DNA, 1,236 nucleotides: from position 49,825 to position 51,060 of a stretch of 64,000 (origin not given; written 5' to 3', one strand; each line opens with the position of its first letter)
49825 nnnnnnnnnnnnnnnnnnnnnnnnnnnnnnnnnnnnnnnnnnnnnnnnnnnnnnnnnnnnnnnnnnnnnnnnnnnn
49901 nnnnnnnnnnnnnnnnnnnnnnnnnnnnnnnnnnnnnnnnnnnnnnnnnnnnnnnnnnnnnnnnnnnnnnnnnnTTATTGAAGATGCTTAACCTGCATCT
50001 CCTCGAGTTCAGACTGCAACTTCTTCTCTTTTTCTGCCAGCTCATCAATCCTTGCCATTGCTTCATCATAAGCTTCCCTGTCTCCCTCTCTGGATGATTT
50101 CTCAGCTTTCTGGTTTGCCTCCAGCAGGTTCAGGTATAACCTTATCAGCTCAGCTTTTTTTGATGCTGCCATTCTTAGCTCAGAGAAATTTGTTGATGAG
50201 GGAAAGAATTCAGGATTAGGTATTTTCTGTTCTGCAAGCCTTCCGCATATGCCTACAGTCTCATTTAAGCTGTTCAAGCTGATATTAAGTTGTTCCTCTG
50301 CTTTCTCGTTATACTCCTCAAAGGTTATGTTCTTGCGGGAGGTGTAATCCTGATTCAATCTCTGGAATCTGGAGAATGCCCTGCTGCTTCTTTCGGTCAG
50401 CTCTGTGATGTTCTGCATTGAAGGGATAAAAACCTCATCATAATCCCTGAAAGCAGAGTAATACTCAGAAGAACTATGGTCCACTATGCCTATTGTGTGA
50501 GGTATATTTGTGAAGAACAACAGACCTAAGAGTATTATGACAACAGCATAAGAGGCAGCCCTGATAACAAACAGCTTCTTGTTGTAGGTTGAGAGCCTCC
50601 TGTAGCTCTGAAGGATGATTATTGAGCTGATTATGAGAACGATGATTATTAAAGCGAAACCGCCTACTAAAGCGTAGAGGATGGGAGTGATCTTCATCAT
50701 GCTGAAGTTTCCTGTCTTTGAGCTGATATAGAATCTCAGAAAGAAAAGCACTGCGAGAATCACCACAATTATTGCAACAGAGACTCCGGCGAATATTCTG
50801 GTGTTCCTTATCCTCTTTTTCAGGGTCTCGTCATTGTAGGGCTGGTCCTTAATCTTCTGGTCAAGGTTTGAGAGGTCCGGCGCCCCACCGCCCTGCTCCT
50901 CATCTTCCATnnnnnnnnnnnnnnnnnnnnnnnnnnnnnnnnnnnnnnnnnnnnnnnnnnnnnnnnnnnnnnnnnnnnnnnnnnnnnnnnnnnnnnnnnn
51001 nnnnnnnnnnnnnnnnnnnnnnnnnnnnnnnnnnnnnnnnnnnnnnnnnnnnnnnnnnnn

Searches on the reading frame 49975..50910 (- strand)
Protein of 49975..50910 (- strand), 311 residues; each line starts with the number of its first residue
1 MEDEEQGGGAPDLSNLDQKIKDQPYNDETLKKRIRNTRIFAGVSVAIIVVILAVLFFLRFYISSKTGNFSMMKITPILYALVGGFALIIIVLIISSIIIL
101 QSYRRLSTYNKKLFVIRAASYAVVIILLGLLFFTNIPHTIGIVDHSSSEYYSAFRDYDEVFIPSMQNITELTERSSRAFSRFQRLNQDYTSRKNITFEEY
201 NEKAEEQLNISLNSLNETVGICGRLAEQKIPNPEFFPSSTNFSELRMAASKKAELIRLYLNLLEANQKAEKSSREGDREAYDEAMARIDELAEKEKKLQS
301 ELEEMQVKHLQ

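Call 10: search_protein_families(library=pfam, proteins=[window:49975-50910:-], max_evalue=0.01)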
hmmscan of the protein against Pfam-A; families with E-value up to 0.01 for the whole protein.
window:49975-50910:- (311 aa): 8 families
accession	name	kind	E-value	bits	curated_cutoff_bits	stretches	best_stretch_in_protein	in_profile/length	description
PF19529.4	DUF6057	-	4e-05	23.2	29.8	1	45-165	122-239/569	Family of unknown function (DUF6057)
PF04893.22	Yip1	-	0.0003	21.1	28.6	1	37-132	18-113/173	Yip1 domain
PF02322.20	Cyt_bd_oxida_II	-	0.00048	20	35.6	1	28-150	182-275/302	Cytochrome bd terminal oxidase subunit II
PF06195.18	DUF996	-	0.00079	20.1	31.3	1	25-128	20-124/138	Protein of unknown function (DUF996)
PF06694.16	Plant_NMP1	-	0.0073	15.9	25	0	167-220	167-220/318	Plant nuclear matrix protein 1 (NMP1)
PF10060.15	DUF2298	-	0.0082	15.6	27.8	0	34-130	319-409/488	Uncharacterized membrane protein (DUF2298)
PF00689.26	Cation_ATPase_C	-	0.0086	16.3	27.3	0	23-138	37-140/175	Cation transporting ATPase, C-terminus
PF20990.2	DUF2207_C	-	0.0091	16.2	33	1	20-112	118-195/247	Predicted membrane protein (DUF2207) C-terminal domain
